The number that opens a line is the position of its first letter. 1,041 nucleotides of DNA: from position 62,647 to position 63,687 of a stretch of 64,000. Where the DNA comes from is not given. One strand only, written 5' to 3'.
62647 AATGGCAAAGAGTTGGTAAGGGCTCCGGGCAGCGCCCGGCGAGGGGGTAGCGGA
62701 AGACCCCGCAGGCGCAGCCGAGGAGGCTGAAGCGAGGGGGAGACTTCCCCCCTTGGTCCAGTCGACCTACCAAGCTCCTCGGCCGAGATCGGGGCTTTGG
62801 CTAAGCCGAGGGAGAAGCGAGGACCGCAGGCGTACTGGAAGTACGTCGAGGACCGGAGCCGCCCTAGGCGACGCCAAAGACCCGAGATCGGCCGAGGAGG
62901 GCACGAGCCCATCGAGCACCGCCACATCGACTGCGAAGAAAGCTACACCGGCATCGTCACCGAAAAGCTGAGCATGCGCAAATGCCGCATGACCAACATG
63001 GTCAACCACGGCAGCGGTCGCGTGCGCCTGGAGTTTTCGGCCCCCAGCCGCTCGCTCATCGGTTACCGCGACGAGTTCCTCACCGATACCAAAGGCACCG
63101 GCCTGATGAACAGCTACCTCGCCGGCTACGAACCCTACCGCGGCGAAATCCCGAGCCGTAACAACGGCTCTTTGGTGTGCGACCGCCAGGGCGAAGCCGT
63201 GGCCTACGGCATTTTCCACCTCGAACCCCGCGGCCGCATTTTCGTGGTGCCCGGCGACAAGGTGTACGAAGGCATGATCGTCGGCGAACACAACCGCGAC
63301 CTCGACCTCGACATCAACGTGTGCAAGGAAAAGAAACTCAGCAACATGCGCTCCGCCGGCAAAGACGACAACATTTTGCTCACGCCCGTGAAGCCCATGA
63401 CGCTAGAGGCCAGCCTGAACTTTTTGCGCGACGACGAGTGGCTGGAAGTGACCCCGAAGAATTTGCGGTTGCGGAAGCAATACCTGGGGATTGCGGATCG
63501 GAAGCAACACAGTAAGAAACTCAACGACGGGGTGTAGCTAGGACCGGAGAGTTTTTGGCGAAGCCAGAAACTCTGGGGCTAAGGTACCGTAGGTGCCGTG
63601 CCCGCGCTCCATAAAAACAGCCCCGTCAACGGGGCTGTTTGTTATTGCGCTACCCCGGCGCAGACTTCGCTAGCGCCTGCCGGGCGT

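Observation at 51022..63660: About 11 kb lower-GC defence-type island at the 3' end of typA, followed by a diverged duplicate of the typA 3' end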

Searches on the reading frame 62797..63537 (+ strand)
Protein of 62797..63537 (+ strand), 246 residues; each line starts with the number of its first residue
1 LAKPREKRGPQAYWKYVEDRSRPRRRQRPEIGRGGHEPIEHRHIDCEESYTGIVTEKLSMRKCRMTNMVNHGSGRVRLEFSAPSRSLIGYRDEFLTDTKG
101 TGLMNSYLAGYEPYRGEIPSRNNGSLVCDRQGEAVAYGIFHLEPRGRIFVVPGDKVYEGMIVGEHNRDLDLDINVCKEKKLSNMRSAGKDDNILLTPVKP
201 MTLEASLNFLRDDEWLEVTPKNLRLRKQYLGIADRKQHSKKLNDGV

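Call 4: search_protein_families(library=pfam, proteins=[window:62797-63537:+], max_evalue=0.01)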
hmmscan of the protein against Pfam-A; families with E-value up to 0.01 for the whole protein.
window:62797-63537:+ (246 aa): 2 families
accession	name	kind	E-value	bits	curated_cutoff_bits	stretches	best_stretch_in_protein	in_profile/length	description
PF21018.2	BipA_C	-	1.3e-44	150.9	23.8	1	123-230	1-108/110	TypA/BipA C-terminal domain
PF00679.30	EFG_C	-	4e-21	75.3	27.9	1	36-120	3-87/89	Elongation factor G C-terminus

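Call 5: search_protein_families(library=padloc, proteins=[window:62797-63537:+], max_evalue=0.01)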
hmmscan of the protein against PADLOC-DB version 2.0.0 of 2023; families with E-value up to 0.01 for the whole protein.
window:62797-63537:+ (246 aa): 0 families

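Call 19: find_encoding_contigs(protein=window:62797-63537:+, flank=10000, max_places=6)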
Protein window:62797-63537:+ (246 aa): 1 contig read that carries it; 1 place shown.
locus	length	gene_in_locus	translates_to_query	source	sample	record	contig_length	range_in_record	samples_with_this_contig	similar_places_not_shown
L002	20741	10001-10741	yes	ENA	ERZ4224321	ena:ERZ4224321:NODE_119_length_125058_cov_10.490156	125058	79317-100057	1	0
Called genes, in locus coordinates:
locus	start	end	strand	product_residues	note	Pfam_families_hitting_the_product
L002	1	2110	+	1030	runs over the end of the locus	PF04465:DUF499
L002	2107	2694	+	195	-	PF12635:DUF3780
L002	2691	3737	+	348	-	PF02463:SMC_N (faint), PF13175:AAA_15, PF13476:AAA_23 (weak), PF13304:AAA_21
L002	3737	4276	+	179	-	-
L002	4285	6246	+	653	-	PF06634:DUF1156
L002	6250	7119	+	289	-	-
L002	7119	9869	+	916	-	PF13091:PLDc_2, PF00176:SNF2-rel_dom, PF00270:DEAD (weak), PF00271:Helicase_C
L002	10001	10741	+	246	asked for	PF00679:EFG_C, PF21018:BipA_C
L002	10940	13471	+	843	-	PF04313:HSDR_N (weak), PF13588:HSDR_N_2 (weak), PF00270:DEAD, PF04851:ResIII, PF18766:SWI2_SNF2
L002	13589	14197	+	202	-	PF01936:NYN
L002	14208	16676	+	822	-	PF02384:N6_Mtase, PF01170:UPF0020 (weak), PF07669:Eco57I (weak), PF01420:Methylase_S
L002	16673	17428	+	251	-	-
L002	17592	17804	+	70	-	-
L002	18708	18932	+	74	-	PF09907:HigB_toxin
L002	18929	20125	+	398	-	-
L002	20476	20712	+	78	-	PF10387:DUF2442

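Call 30: search_protein_families(library=pfam, proteins=[L002:10940-13471:+, L002:13589-14197:+, L002:14208-16676:+, L002:16673-17428:+, L002:17592-17804:+, L002:17596-18249:+, L002:18708-18932:+, L002:18929-20125:+, L002:20476-20712:+], max_evalue=0.01)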
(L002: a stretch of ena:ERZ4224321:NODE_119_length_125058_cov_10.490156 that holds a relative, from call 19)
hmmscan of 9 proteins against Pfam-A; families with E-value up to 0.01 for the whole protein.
L002:10940-13471:+ (843 aa): 7 families
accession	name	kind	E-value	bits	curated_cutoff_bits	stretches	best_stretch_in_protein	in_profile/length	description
PF04851.21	ResIII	-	4e-37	128.1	22.5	1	182-334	4-163/164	Type III restriction enzyme, res subunit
PF18766.7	SWI2_SNF2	-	2e-14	54.2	26.7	1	186-334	2-156/221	SWI2/SNF2 ATPase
PF00270.35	DEAD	-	4.4e-11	43.2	26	1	184-334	2-161/167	DEAD/DEAH box helicase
PF04313.20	HSDR_N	-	4.6e-06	27.1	25.1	1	22-103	101-196/198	Type I restriction enzyme R protein N terminus (HSDR_N)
PF13588.12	HSDR_N_2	-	1.5e-05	25.4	25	1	24-101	20-98/110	Type I restriction enzyme R protein N terminus (HSDR_N)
PF00271.37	Helicase_C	-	5.6e-05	23.8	23.5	1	521-576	54-109/110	Helicase conserved C-terminal domain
PF20464.3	MmeI_N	-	0.0013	19.6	27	1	59-105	83-128/181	MmeI, N-terminal domain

L002:13589-14197:+ (202 aa): 1 family
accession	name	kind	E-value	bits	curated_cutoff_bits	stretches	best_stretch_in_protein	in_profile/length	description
PF01936.24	NYN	-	2.6e-13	51.1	24.2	1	3-157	1-128/145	NYN domain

L002:14208-16676:+ (822 aa): 7 families
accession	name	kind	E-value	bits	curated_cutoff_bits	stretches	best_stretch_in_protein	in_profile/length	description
PF02384.22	N6_Mtase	-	1.5e-47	162.9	20.4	1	132-387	3-262/311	N-6 DNA Methylase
PF01420.25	Methylase_S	-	9e-27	94.8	22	2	452-602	1-148/168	Type I restriction modification DNA specificity domain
PF07669.17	Eco57I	-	3.1e-07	31.1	25.3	1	251-332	70-160/171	Eco57I restriction-modification methylase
PF01170.24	UPF0020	-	8.2e-07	29.3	22.3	1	165-314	20-173/197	RMKL-like, methyltransferase domain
PF13847.12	Methyltransf_31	-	7.5e-05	22.9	27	1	173-263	3-82/145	Methyltransferase domain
PF05175.20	MTS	-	0.00034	20.7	23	1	207-268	52-111/170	Methyltransferase small domain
PF20473.4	MmeI_Mtase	-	0.0086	15.7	27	0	177-198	23-44/259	MmeI, DNA-methyltransferase domain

L002:16673-17428:+ (251 aa): 0 families

L002:17592-17804:+ (70 aa): 0 families

L002:17596-18249:+ (217 aa): 1 family
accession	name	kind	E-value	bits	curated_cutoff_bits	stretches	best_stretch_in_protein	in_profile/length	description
PF10097.14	DUF2335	-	2.5e-05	24.6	25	1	108-155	1-48/50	Predicted membrane protein (DUF2335)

L002:18708-18932:+ (74 aa): 1 family
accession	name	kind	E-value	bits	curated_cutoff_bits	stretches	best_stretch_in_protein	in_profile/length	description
PF09907.15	HigB_toxin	-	1.7e-30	105.5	27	1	2-69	7-74/74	HigB_toxin, RelE-like toxic component of a toxin-antitoxin system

L002:18929-20125:+ (398 aa): 2 families
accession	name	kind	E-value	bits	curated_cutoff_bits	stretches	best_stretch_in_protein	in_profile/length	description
PF06114.19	Peptidase_M78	-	5e-05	23.5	22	1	267-368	18-114/123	IrrE N-terminal-like domain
PF01381.28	HTH_3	-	0.00022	21.6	23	1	65-115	2-53/55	Helix-turn-helix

L002:20476-20712:+ (78 aa): 1 family
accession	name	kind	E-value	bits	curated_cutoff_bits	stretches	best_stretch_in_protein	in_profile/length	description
PF10387.14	DUF2442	-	5e-12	46.3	23.9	1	5-75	1-70/72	Protein of unknown function (DUF2442)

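Call 49: search_protein_families(library=padloc, proteins=[L002:10940-13471:+, L002:13589-14197:+, L002:14208-16676:+, L002:16673-17428:+, L002:18929-20125:+], max_evalue=0.001)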
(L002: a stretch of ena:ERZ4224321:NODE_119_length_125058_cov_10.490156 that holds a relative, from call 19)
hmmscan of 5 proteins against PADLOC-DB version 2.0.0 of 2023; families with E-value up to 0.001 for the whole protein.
L002:10940-13471:+ (843 aa): 20 families
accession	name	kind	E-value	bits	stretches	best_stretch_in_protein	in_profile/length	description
PDLC03047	REase_I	-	1.2e-68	229.9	2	183-614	345-734/1107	Type I restriction enzyme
PDLC03049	REase_I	-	1.8e-33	113.6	2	181-578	167-526/807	Type I restriction enzyme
PDLC03042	REase_I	-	4.7e-29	98.4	1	174-578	440-832/1170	Type I restriction enzyme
PDLC02707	PbeA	-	7.8e-19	65.7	1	160-334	237-414/672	PbeA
PDLC03658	mREase_IV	-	4e-16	55.9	1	186-334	227-372/953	Type IV methyl-directed restriction enzyme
PDLC03659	mREase_IV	-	1.6e-14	50.8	1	198-335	236-373/945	Type IV methyl-directed restriction enzyme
PDLC02704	PbeA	-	2.4e-13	47.4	1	182-572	255-627/682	PbeA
PDLC03048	REase_I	-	3.3e-12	43.4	1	178-334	237-409/976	Type I restriction enzyme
PDLC03597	REase_MTase_IIG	-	1e-08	31.2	1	179-261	165-247/1646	Type IIG restriction enzyme-methyltransferase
PDLC01439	typeIV_DinG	-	7.7e-08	29.4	1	183-247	17-75/575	CAS-IV-A; associated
PDLC02706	PbeA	-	1.3e-07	28.7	1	183-334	271-432/722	PbeA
PDLC03046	REase_I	-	2.8e-07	26.8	1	180-260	262-341/1025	Type I restriction enzyme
PDLC03045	REase_I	-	4.2e-07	26.3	1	208-333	291-423/995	Type I restriction enzyme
PDLC02703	PbeA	-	2.7e-06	24.3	1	203-333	263-404/626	PbeA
PDLC02620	DrmD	-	1.2e-05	21.4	1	184-310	102-229/1060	DrmD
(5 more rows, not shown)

L002:13589-14197:+ (202 aa): 2 families
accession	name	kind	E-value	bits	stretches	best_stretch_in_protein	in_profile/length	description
PDLC04163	HEC-09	-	8.1e-63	209.7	1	1-202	1-203/203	-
PDLC01154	NYN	-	2.9e-05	21.6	1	7-142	151-266/310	"LabA-like protein, NYN family nuclease"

L002:14208-16676:+ (822 aa): 158 families (the best 25 are shown)
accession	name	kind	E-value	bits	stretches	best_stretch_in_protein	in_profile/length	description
PDLC03021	MTase_I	-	8.7e-89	296.6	1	3-446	4-453/491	Type I methyltransferase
PDLC03026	MTase_I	-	6.4e-60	201.7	1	27-358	27-356/487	Type I methyltransferase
PDLC03025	MTase_I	-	8.8e-52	174.5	1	129-360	138-374/569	Type I methyltransferase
PDLC03107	Specificity_I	-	7e-47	158.3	2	454-607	2-160/392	Type I specificity subunit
PDLC04137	mad5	-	2.5e-45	153.3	2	454-608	2-164/392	mads_5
PDLC03194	Specificity_I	-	4.3e-41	139.2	3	625-810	4-183/391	Type I specificity subunit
PDLC03089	Specificity_I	-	5.3e-40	135.8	2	629-803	4-176/446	Type I specificity subunit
PDLC03179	Specificity_I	-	2.6e-39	133.6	2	624-804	388-567/589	Type I specificity subunit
PDLC03108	Specificity_I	-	5.4e-38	129.4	2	448-614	237-413/452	Type I specificity subunit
PDLC03121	Specificity_I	-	1.7e-37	127.7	1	630-817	6-193/398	Type I specificity subunit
PDLC03624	REase_MTase_IIG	-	1.7e-37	126.9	3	453-703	887-1143/1271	Type IIG restriction enzyme-methyltransferase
PDLC03079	Specificity_I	-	2e-37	127.4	2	624-795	242-414/470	Type I specificity subunit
PDLC03036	MTase_I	-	9.6e-37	124.7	1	136-359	197-433/635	Type I methyltransferase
PDLC04134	mad2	-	6.3e-36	122.2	1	5-378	140-466/492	mads_2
PDLC03153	Specificity_I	-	4.7e-35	119.7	2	630-794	3-173/417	Type I specificity subunit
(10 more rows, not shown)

L002:16673-17428:+ (251 aa): 2 families
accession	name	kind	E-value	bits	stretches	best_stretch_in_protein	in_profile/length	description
PDLC04869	PDC-S05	-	7.3e-18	62.8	1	116-241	177-301/306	-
PDLC04879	PDC-S05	-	2e-15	55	1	78-231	126-277/285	-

L002:18929-20125:+ (398 aa): 10 families
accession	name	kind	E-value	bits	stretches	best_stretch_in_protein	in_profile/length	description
PDLC03982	PD-Lambda-2_B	-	1.6e-110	368.2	1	5-395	3-392/402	-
PDLC04141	capP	-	9.1e-08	29.9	1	257-352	35-124/242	capP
PDLC03948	RmrA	-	2.7e-06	24.5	1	248-344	165-254/397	-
PDLC03945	RmrA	-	4.1e-06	24.2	1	249-344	168-254/394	-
PDLC03947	RmrA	-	6.2e-05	20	1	248-355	167-265/383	-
PDLC03949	RmrA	-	0.00017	18.6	1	293-379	191-265/363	-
PDLC03946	RmrA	-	0.0002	18.2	1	290-379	189-267/357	-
PDLC03951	RmrA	-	0.00043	17.4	0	248-344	162-250/400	-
PDLC03944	RmrA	-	0.00053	17.2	1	279-350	187-253/384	-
PDLC03955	RmrA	-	0.00057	17.2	0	295-347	218-257/371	-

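Call 52: find_homologous_proteins(query=L002:18929-20125:+, max_evalue=1e-30)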
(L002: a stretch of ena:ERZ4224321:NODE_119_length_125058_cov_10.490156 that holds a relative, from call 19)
Query L002:18929-20125:+ (398 aa): 878 proteins with E <= 1e-30 among 8000 candidates; the best 120 are listed.
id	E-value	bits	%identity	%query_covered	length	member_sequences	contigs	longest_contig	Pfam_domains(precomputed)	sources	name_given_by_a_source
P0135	4.9e-260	880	100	100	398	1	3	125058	-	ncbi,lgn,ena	ncbi:MAG: ImmA/IrrE family metallo-endopeptidase [Spirochaetales bacterium]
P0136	3.8e-225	765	87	100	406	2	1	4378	-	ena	-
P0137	7.8e-155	534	63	98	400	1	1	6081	PF06114.20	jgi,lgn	jgi:HTH-type transcriptional regulator/antitoxin HigA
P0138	1.6e-154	533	61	98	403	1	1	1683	PF06114.20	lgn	-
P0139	4.0e-153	528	62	98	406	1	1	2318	PF06114.20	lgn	-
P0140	4.5e-148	511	61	98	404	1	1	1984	PF06114.20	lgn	-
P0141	1.3e-142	494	59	99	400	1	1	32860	PF06114.20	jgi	jgi:HTH-type transcriptional regulator/antitoxin HigA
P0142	5.9e-142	491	56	99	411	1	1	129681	PF01381.29,PF06114.20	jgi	-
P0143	6.4e-118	412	49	99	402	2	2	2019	PF01381.29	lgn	-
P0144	7.1e-117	409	49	99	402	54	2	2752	-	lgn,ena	-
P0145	7.8e-117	409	49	99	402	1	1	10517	PF01381.29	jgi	jgi:HTH-type transcriptional regulator/antitoxin HigA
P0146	1.4e-116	408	49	99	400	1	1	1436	PF01381.29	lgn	-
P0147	2.9e-115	403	49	99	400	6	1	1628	PF01381.29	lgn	-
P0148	1.3e-114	401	49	99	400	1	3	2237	PF01381.29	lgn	-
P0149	3.2e-114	400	50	98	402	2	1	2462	-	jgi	jgi:HTH-type transcriptional regulator/antitoxin HigA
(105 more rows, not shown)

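Call 53: find_encoding_contigs(protein=P0135, flank=10000, max_places=4)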
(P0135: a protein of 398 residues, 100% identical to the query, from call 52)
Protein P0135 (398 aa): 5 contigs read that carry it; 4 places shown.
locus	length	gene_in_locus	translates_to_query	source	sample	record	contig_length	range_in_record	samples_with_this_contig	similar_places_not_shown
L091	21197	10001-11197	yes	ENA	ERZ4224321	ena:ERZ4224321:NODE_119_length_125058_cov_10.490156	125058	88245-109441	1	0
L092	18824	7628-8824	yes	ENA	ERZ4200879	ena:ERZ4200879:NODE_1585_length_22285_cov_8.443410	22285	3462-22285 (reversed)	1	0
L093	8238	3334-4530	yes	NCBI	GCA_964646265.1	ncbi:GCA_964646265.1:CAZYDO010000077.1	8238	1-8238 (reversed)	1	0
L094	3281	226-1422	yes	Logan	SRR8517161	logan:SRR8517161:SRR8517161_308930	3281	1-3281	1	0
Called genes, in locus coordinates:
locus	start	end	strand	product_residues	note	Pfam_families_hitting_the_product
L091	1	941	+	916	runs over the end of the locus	PF13091:PLDc_2, PF00176:SNF2-rel_dom, PF00270:DEAD (weak), PF00271:Helicase_C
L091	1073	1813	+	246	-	PF00679:EFG_C, PF21018:BipA_C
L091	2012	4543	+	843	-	PF04313:HSDR_N (weak), PF13588:HSDR_N_2 (weak), PF00270:DEAD, PF04851:ResIII, PF18766:SWI2_SNF2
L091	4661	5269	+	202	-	PF01936:NYN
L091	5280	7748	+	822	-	PF02384:N6_Mtase, PF01170:UPF0020 (weak), PF07669:Eco57I (weak), PF01420:Methylase_S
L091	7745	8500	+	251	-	-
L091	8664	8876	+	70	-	-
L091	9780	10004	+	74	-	PF09907:HigB_toxin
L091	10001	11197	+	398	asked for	-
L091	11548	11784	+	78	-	PF10387:DUF2442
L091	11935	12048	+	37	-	-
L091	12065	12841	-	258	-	PF22816:CatAgl_D2, PF13229:Beta_helix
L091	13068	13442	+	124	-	PF13580:SIS_2, PF01380:SIS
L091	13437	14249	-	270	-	PF00480:ROK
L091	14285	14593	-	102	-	-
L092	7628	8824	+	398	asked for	-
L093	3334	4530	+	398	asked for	-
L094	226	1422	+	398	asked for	-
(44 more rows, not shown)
